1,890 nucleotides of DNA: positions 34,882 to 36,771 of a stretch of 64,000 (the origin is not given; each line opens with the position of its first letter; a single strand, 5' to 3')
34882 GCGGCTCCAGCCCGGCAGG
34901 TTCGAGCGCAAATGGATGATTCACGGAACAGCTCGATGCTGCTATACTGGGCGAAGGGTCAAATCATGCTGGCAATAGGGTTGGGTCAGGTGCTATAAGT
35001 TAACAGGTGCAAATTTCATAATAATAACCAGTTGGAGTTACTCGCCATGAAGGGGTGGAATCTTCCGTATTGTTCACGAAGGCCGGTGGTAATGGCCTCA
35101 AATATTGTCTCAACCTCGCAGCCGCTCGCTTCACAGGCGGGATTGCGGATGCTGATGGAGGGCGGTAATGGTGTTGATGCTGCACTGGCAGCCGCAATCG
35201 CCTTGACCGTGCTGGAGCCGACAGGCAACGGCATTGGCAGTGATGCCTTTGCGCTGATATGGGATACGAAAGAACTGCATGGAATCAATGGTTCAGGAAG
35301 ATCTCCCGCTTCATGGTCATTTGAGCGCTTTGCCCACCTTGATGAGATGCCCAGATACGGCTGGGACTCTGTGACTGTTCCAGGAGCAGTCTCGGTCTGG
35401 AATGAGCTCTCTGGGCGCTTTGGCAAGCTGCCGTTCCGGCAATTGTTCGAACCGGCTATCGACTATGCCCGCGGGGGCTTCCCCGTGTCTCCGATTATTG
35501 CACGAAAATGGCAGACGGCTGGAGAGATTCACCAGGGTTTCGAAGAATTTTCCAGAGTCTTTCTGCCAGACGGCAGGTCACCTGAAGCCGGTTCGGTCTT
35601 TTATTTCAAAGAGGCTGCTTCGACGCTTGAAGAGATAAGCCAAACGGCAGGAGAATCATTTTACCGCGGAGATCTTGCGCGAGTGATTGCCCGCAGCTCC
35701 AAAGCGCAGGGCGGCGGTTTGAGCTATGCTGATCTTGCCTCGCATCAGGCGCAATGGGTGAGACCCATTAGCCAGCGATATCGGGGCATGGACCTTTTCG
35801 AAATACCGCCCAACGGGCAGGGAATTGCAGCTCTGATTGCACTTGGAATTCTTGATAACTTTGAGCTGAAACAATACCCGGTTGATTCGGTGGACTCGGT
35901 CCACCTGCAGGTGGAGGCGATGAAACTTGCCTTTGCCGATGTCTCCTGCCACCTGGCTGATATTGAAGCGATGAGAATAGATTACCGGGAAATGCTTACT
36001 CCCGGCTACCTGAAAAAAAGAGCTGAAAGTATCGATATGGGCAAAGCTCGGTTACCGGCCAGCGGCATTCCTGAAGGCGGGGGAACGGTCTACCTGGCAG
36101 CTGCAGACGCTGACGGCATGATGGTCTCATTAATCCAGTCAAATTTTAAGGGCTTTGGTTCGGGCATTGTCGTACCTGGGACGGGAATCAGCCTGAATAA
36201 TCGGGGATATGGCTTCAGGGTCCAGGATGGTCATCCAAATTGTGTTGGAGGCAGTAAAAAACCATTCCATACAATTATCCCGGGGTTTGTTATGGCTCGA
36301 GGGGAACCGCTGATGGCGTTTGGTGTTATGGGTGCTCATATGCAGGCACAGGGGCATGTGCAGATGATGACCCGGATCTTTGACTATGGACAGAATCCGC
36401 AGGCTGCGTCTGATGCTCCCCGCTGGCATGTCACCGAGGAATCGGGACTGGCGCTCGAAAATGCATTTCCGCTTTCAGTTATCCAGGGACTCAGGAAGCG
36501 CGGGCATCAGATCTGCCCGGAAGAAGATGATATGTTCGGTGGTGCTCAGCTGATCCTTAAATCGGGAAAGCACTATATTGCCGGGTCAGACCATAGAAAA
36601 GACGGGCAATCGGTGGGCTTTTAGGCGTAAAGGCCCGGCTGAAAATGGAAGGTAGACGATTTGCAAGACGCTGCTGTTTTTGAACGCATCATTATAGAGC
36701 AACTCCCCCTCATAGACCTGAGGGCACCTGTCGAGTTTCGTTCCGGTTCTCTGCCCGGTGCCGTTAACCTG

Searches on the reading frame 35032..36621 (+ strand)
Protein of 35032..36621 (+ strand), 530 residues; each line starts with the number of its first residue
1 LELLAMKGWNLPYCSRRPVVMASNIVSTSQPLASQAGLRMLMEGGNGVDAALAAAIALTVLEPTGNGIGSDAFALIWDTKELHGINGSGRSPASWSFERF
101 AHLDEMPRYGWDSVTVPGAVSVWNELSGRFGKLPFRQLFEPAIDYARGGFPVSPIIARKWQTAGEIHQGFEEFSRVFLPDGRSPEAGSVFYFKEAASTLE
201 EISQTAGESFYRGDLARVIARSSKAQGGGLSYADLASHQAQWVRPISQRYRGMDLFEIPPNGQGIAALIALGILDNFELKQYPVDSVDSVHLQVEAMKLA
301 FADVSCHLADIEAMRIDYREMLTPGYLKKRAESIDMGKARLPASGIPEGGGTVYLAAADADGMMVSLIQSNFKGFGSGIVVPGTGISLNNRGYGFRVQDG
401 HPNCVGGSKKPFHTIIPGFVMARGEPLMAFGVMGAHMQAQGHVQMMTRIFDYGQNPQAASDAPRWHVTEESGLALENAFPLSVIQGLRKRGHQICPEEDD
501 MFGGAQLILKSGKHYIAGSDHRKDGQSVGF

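Call 7: search_protein_families(library=pfam, proteins=[window:35032-36621:+], max_evalue=0.01)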
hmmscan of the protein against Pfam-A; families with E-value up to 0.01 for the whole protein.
window:35032-36621:+ (530 aa): 1 family
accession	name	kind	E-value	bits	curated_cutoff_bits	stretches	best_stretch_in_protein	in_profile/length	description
PF01019.26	G_glu_transpept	-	2e-142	476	27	1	39-525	2-512/512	Gamma-glutamyltranspeptidase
